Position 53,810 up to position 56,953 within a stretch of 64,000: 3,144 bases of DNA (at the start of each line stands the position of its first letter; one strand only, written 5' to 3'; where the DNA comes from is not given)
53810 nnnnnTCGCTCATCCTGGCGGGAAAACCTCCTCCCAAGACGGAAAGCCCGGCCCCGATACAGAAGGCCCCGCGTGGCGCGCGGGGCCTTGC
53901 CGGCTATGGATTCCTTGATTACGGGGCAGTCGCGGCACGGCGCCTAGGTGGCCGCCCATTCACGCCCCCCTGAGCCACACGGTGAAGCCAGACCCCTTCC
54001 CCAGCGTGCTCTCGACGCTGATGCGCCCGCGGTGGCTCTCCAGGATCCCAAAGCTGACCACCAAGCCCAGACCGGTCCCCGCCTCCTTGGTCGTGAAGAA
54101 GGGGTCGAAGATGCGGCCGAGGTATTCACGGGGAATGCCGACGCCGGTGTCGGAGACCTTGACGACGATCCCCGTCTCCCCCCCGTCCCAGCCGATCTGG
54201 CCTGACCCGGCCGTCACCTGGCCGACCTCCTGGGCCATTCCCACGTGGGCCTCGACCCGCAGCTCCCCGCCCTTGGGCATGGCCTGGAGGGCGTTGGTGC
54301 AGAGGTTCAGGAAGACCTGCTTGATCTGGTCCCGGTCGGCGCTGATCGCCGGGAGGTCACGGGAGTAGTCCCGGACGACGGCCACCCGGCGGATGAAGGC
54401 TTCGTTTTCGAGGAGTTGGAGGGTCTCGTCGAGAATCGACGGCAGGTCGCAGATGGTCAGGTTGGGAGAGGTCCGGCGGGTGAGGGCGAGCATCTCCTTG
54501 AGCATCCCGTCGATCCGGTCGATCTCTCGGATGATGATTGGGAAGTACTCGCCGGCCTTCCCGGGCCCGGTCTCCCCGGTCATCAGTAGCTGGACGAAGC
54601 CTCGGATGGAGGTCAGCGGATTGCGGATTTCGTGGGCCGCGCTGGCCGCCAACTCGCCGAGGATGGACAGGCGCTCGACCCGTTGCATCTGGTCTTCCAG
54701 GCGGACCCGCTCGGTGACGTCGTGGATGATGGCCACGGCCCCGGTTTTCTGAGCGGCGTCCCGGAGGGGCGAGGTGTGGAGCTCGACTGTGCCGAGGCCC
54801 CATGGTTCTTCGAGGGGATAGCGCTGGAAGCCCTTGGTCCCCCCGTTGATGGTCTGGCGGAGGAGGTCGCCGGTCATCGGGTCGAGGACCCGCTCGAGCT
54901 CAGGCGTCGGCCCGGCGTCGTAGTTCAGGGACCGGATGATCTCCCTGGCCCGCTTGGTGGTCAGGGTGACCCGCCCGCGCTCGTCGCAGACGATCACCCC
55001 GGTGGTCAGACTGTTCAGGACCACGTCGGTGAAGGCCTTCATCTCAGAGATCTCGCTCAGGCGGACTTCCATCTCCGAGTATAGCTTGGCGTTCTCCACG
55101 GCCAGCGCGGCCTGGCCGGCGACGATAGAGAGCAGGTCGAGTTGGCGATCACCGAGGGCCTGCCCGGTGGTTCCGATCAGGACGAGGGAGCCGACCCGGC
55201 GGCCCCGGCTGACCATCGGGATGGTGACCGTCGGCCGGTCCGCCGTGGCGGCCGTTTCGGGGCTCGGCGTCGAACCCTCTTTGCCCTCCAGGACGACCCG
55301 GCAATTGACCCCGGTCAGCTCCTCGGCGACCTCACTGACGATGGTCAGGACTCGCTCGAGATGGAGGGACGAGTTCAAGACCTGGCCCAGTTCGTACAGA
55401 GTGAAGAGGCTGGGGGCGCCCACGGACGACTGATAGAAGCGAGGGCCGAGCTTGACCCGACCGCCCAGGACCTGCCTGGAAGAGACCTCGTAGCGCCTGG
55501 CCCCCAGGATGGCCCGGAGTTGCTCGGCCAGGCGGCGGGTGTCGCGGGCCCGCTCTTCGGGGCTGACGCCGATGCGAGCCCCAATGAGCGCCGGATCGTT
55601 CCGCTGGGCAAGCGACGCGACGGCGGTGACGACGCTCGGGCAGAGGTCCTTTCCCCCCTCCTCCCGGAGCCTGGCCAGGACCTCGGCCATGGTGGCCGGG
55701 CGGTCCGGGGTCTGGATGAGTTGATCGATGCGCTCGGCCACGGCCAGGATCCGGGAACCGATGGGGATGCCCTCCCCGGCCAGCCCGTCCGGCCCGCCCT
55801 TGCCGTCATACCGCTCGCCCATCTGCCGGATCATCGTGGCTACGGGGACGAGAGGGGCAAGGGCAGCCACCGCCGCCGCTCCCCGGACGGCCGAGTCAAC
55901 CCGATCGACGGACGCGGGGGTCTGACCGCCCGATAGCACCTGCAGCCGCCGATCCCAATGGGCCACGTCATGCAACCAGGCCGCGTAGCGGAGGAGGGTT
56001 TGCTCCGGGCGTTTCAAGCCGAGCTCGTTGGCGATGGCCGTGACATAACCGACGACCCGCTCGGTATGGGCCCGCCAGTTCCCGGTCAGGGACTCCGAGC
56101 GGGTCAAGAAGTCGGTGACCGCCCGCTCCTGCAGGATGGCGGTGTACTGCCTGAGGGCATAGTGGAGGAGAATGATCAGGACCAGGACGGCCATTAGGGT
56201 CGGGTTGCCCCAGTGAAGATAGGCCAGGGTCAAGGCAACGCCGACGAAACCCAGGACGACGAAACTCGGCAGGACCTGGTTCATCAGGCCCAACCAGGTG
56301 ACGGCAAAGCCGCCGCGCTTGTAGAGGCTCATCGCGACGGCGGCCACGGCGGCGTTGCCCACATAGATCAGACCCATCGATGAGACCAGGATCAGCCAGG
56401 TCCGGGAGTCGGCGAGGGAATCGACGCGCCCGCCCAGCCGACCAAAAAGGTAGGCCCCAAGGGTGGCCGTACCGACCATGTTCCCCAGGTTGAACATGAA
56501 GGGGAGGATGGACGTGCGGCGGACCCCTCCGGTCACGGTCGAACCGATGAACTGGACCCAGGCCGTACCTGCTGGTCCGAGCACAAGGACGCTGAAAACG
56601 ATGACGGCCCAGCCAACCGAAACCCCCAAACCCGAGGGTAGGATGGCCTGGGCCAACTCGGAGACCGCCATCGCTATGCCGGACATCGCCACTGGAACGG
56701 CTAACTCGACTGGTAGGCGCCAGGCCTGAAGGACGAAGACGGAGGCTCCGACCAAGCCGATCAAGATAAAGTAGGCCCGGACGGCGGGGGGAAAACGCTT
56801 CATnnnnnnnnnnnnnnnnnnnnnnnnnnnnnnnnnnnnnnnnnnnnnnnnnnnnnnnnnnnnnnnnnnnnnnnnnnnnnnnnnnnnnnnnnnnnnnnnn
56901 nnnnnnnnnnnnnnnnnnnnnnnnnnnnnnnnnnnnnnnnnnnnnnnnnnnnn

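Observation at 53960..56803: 947-aa sensor kinase combining a 7-TM receptor module, an HD domain with degenerate GYP (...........), GAF, PAS and a classical HisKA/HATPase transmitter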

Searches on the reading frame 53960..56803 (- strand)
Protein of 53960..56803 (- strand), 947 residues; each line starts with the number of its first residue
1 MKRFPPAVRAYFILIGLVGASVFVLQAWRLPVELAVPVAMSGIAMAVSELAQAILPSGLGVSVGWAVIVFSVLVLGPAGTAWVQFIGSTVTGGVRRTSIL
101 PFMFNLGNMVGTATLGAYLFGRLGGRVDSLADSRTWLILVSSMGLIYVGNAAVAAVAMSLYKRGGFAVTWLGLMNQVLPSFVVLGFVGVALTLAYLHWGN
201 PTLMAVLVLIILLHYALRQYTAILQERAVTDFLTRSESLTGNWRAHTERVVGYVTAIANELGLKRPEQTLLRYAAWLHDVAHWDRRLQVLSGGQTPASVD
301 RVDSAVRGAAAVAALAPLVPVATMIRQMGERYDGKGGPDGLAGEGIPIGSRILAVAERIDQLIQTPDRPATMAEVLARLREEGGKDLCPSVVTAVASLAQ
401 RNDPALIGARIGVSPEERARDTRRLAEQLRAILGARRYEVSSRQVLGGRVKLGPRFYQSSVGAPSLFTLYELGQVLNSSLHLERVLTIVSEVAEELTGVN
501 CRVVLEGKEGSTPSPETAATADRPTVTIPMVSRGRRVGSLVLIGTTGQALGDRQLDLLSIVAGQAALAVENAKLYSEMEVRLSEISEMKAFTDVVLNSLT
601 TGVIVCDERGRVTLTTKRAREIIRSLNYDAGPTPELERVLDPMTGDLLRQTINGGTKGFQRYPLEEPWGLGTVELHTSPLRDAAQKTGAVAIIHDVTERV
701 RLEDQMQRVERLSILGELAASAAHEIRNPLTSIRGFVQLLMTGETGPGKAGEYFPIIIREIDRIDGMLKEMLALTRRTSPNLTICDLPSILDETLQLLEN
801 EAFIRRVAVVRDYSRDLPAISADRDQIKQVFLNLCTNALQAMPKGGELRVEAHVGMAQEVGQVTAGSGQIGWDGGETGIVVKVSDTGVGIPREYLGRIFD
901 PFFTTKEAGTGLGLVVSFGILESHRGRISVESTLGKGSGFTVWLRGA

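Call 5: search_protein_families(library=pfam, proteins=[window:53960-56803:-], max_evalue=1)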
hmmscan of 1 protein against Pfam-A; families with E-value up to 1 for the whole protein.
window:53960-56803:- (947 aa): 10 families
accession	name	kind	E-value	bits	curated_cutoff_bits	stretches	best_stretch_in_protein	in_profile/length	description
PF02518.31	HATPase_c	-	9.9e-22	77.9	26.4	1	823-945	2-108/111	Histidine kinase-, DNA gyrase B-, and HSP90-like ATPase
PF00512.31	HisKA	-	4.9e-16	59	26.9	1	715-779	2-65/66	His Kinase A (phospho-acceptor) domain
PF13487.12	HD_5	-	6.8e-16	58.9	27.2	1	245-385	16-164/170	HD domain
PF13492.12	GAF_3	-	7.4e-09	36.5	27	1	504-571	60-129/129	GAF domain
PF13185.12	GAF_2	-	7.6e-06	26.6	28.6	1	518-570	84-136/136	GAF domain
PF01966.28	HD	-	1.6e-05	25.6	22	1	246-360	4-114/116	HD domain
PF08448.16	PAS_4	-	5.6e-05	23.8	23.1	1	597-701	2-110/110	PAS fold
PF01590.32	GAF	-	0.004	18.1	22.4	1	526-569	91-133/133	GAF domain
PF10090.15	HPTransfase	-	0.011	15.9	22.9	1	829-864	34-69/123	Histidine phosphotransferase C-terminal domain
PF00989.32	PAS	-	0.018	15.5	22.6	0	593-622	4-33/113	PAS fold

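Call 6: search_protein_families(library=ncbifam, proteins=[window:53960-56803:-], max_evalue=1)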
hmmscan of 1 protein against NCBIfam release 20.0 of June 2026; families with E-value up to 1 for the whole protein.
window:53960-56803:- (947 aa): 84 families (the best 25 are shown)
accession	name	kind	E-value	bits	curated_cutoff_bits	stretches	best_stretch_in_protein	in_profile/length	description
NF008468.0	PRK11360.1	equivalog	4.6e-86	289.5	646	1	583-945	261-607/616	two-component system sensor histidine kinase AtoS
NF007688.0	PRK10364.1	equivalog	2.2e-56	191.6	479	1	699-944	224-449/460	two-component system sensor histidine kinase ZraS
NF046044.1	PnpS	equivalog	7.9e-50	170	400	1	567-944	32-389/390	two-component system histidine kinase PnpS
NF053867.1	SprKinKinDBac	equivalog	6e-47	160.2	775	1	697-944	271-495/500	sporulation kinase KinD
NF010411.0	PRK13837.1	equivalog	7.4e-47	159.9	647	1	688-944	423-673/828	two-component system VirA-like sensor kinase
NF046020.1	HisKinCckABruc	equivalog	1e-45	155.9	1000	1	675-944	437-705/868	cell cycle histidine kinase CckA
NF052574.1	HisKinEspCMyxo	equivalog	2.9e-38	131.6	1200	1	673-945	374-636/785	serine histidine kinase EspC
NF033092.0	HK_WalK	equivalog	4.4e-38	131.2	725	1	586-944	254-592/594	cell wall metabolism sensor histidine kinase WalK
NF052573.1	HisKinEspAMyxo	equivalog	3.9e-37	127.7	1400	1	594-945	258-610/755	serine histidine kinase EspA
NF046026.1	HisKinCckACaul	equivalog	1.4e-36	125.9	1000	1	683-944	270-530/678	cell cycle histidine kinase CckA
NF038348.1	T2SS_HK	subfamily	5.4e-35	120.8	450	2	764-944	411-571/574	histidine kinase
TIGR02966.1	phoR_proteo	equivalog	9.3e-33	113.6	334.2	1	594-942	10-331/333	phosphate regulon sensor histidine kinase PhoR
NF047466.1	hybrid_RR_LvrB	exception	7.4e-32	110.9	500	1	693-941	130-371/377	hybrid histidine kinase/response regulator LvrB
NF008293.1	PRK11073.1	equivalog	4.3e-31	108.4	240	1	694-944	109-345/349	nitrogen regulation protein NR(II)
NF006800.0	PRK09303.1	equivalog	6.8e-28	97.7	342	2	705-860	141-306/383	histidine kinase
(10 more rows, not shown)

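Call 10: find_homologous_proteins(query=window:53960-56803:-)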
Query window:53960-56803:- (947 aa): 151 proteins with E <= 0.001 among 8000 candidates; the best 120 are listed.
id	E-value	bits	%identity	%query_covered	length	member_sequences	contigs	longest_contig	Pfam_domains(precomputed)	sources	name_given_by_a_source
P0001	0.0e+0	1982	100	96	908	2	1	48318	PF13185.13,PF13487.13,PF01966.29,PF02518.32,PF13492.13,PF00512.32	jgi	jgi:signal transduction histidine kinase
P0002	0.0e+0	1292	65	100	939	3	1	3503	PF13185.13,PF13487.13,PF01966.29,PF08448.17,PF02518.32,PF13492.13,PF00512.32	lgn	-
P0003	0.0e+0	1246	63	100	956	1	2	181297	PF13185.13,PF13487.13,PF08448.17,PF02518.32,PF13492.13,PF00512.32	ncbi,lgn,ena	-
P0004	0.0e+0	1233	63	99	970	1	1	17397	PF13487.13,PF08448.17,PF02518.32,PF13492.13,PF00512.32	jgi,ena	-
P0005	4.3e-241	821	63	68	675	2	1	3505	PF13185.13,PF13487.13,PF13492.13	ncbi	ncbi:MAG: HD domain-containing phosphohydrolase, partial [Bacillota bacterium]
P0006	1.0e-140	488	57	44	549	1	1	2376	PF13487.13,PF01966.29,PF00196.26,PF00072.31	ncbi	-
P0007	2.5e-138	481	36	95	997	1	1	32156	PF13185.13,PF13487.13,PF01966.29,PF01590.33,PF08448.17,PF02518.32,PF13492.13,PF00512.32,PF00989.32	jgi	-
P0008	1.0e-96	343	37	45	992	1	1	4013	PF13487.13,PF01966.29,PF02518.32,PF00512.32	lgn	-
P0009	1.7e-51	193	35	29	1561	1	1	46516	PF05231.20,PF02518.32,PF00512.32,PF00072.31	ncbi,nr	ncbi:MAG: MASE1 domain-containing protein [Gemmatimonadetes bacterium]|nr:MASE1 domain-containing pr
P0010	2.2e-36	143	26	24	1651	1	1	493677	PF13185.13,PF01590.33,PF02518.32,PF13492.13,PF00512.32,PF00072.31,PF11849.15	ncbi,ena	-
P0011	3.8e-33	132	30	38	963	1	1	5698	PF13188.14,PF13185.13,PF17820.8,PF00595.30,PF01590.33,PF13180.13,PF08448.17,PF02518.32,PF00512.32,PF00989.32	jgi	jgi:hypothetical protein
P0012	1.7e-32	130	33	29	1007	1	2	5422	PF08447.19,PF13426.14,PF13188.14,PF20969.3,PF08448.17,PF02518.32,PF00512.32,PF00989.32,PF00072.31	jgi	-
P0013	2.1e-31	127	33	29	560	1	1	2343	PF00672.31,PF02518.32,PF00512.32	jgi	jgi:two-component system, NtrC family, sensor kinase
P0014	3.5e-31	126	34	29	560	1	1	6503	PF00672.31,PF02518.32,PF00512.32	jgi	jgi:two-component system, NtrC family, sensor kinase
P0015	1.3e-27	114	30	37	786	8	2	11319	PF13426.14,PF13188.14,PF08448.17,PF02518.32,PF00989.32,PF00072.31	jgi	jgi:PAS domain S-box-containing protein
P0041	2.2e-16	77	29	35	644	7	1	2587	PF13185.13,PF13487.13,PF01966.29,PF01590.33,PF13492.13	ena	-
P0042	5.7e-16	76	29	37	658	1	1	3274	PF13185.13,PF13487.13,PF01966.29,PF01590.33,PF13492.13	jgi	jgi:putative nucleotidyltransferase with HDIG domain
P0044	3.3e-15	73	39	9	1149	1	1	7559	PF13487.13,PF01966.29,PF00990.27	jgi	jgi:diguanylate cyclase (GGDEF)-like protein/putative nucleotidyltransferase with HDIG domain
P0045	1.7e-14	71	33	18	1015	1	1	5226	PF13185.13,PF13487.13,PF01966.29,PF01590.33,PF13492.13,PF00072.31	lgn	-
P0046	3.0e-14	70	27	32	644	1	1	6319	PF13185.13,PF13487.13,PF01966.29,PF01590.33,PF13492.13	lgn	-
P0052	1.9e-12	64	31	35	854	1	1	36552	PF13487.13,PF01966.29,PF00990.27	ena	-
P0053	2.9e-12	63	32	20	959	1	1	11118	PF13487.13,PF01966.29,PF00990.27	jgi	jgi:diguanylate cyclase (GGDEF)-like protein/putative nucleotidyltransferase with HDIG domain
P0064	8.1e-11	59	25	36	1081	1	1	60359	PF13185.13,PF13487.13,PF01966.29,PF01590.33,PF13492.13,PF00990.27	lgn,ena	-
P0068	2.8e-10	57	34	17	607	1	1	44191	PF00672.31,PF02743.25,PF13487.13,PF01966.29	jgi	jgi:HD-GYP domain-containing protein (c-di-GMP phosphodiesterase class II)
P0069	4.0e-10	56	26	35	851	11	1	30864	PF20972.3,PF13185.13,PF13487.13,PF01966.29,PF01590.33,PF13492.13,PF00990.27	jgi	-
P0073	1.2e-9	55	35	17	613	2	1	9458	PF00672.31,PF02743.25,PF13487.13,PF01966.29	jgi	jgi:HD-GYP domain-containing protein (c-di-GMP phosphodiesterase class II)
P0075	1.4e-9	55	35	16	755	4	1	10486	PF13185.13,PF13487.13,PF01966.29,PF01590.33,PF13492.13,PF00990.27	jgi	jgi:diguanylate cyclase (GGDEF)-like protein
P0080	3.1e-9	53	32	17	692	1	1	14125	PF13487.13,PF01966.29,PF00990.27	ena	-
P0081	4.3e-9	53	32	17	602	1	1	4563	PF00672.31,PF02743.25,PF13487.13,PF01966.29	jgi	jgi:putative nucleotidyltransferase with HDIG domain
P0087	1.6e-8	51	32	17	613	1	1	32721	PF00672.31,PF02743.25,PF13487.13,PF01966.29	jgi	jgi:putative nucleotidyltransferase with HDIG domain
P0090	1.9e-8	51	49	6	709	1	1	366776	PF13487.13,PF01966.29,PF00990.27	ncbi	-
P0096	6.8e-8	49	32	17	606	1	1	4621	PF00672.31,PF02743.25,PF13487.13,PF01966.29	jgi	-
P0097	6.8e-8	49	32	17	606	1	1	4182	PF00672.31,PF02743.25,PF13487.13,PF01966.29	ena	-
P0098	7.7e-8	49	26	34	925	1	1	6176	PF20972.3,PF13487.13,PF01966.29,PF00990.27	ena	-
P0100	1.8e-7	48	33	16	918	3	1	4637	PF08447.19,PF13487.13,PF01966.29,PF00990.27,PF03924.20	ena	-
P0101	2.1e-7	47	36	13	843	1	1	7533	PF13487.13,PF01966.29,PF05977.20,PF07690.22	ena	-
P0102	2.4e-7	47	26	37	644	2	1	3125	PF13185.13,PF13487.13,PF01966.29,PF01590.33,PF13492.13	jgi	jgi:putative nucleotidyltransferase with HDIG domain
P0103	2.7e-7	47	32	17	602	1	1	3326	PF00672.31,PF02743.25,PF13487.13,PF01966.29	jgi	jgi:putative nucleotidyltransferase with HDIG domain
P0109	5.6e-7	46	32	17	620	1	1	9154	PF00672.31,PF02743.25,PF13487.13,PF01966.29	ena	-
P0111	5.9e-7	46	32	17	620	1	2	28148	PF00672.31,PF02743.25,PF13487.13,PF01966.29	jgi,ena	-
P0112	6.5e-7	46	26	37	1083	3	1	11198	PF13185.13,PF13487.13,PF01966.29,PF01590.33,PF13492.13,PF00990.27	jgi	-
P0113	6.6e-7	46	32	17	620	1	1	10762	PF00672.31,PF02743.25,PF13487.13,PF01966.29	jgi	-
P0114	6.6e-7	46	32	17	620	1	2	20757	PF00672.31,PF02743.25,PF13487.13,PF01966.29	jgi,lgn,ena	-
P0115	6.6e-7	46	32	17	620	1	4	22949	PF00672.31,PF02743.25,PF13487.13,PF01966.29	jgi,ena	-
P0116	1.1e-6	45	34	16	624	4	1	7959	PF13185.13,PF13487.13,PF01966.29,PF01590.33,PF13492.13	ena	-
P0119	1.9e-6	44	32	17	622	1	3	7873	PF00672.31,PF02743.25,PF13487.13,PF01966.29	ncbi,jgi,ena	-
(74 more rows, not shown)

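Call 12: find_encoding_contigs(protein=P0003, flank=6000, max_places=3)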
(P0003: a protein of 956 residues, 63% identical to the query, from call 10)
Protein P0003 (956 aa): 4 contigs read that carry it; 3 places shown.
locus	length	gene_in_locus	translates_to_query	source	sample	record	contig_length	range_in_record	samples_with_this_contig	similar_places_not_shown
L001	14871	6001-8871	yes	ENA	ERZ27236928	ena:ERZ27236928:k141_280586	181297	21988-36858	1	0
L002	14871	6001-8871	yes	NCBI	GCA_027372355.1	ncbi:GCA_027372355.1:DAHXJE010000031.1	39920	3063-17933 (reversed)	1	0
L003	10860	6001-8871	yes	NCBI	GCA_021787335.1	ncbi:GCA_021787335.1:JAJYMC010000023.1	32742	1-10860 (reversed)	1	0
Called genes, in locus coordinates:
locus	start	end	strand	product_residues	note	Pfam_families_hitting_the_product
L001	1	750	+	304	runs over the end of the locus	PF13360:PQQ_2 (weak)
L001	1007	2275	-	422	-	PF02771:Acyl-CoA_dh_N, PF02770:Acyl-CoA_dh_M, PF00441:Acyl-CoA_dh_1, PF22924:ACOX_C_alpha1 (faint), PF08028:Acyl-CoA_dh_2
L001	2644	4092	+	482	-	PF01523:PmbA_TldD_1st, PF19290:PmbA_TldD_2nd, PF19289:PmbA_TldD_3rd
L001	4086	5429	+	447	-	PF01523:PmbA_TldD_1st, PF19289:PmbA_TldD_3rd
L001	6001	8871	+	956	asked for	PF13487:HD_5, PF13492:GAF_3 (weak), PF13185:GAF_2 (weak), PF08448:PAS_4, PF00512:HisKA, PF02518:HATPase_c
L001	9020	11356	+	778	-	PF00580:UvrD-helicase, PF01443:Viral_helicase1 (faint), PF13245:AAA_19, PF13604:AAA_30 (faint), PF13361:UvrD_C, PF13538:UvrD_C_2, PF21196:PcrA_UvrD_tudor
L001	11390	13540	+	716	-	PF22745:Nlig-Ia, PF01653:DNA_ligase_aden, PF03120:OB_DNA_ligase, PF03119:DNA_ligase_ZBD, PF14520:HHH_5 (weak), PF12826:HHH_2, PF14520:HHH_5 (weak), PF00533:BRCT, +1 more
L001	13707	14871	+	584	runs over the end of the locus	PF00672:HAMP (weak), PF00015:MCPsignal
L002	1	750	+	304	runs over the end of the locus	PF13360:PQQ_2 (weak)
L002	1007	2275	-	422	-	PF02771:Acyl-CoA_dh_N, PF02770:Acyl-CoA_dh_M, PF00441:Acyl-CoA_dh_1, PF22924:ACOX_C_alpha1 (faint), PF08028:Acyl-CoA_dh_2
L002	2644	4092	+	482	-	PF01523:PmbA_TldD_1st, PF19290:PmbA_TldD_2nd, PF19289:PmbA_TldD_3rd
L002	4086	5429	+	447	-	PF01523:PmbA_TldD_1st, PF19289:PmbA_TldD_3rd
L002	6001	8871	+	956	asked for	PF13487:HD_5, PF13492:GAF_3 (weak), PF13185:GAF_2 (weak), PF08448:PAS_4, PF00512:HisKA, PF02518:HATPase_c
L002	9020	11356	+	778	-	PF00580:UvrD-helicase, PF01443:Viral_helicase1 (faint), PF13245:AAA_19, PF13604:AAA_30 (faint), PF13361:UvrD_C, PF13538:UvrD_C_2, PF21196:PcrA_UvrD_tudor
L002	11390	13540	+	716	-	PF22745:Nlig-Ia, PF01653:DNA_ligase_aden, PF03120:OB_DNA_ligase, PF03119:DNA_ligase_ZBD, PF14520:HHH_5 (weak), PF12826:HHH_2, PF14520:HHH_5 (weak), PF00533:BRCT, +1 more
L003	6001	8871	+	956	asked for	PF13487:HD_5, PF13492:GAF_3 (weak), PF13185:GAF_2 (weak), PF08448:PAS_4, PF00512:HisKA, PF02518:HATPase_c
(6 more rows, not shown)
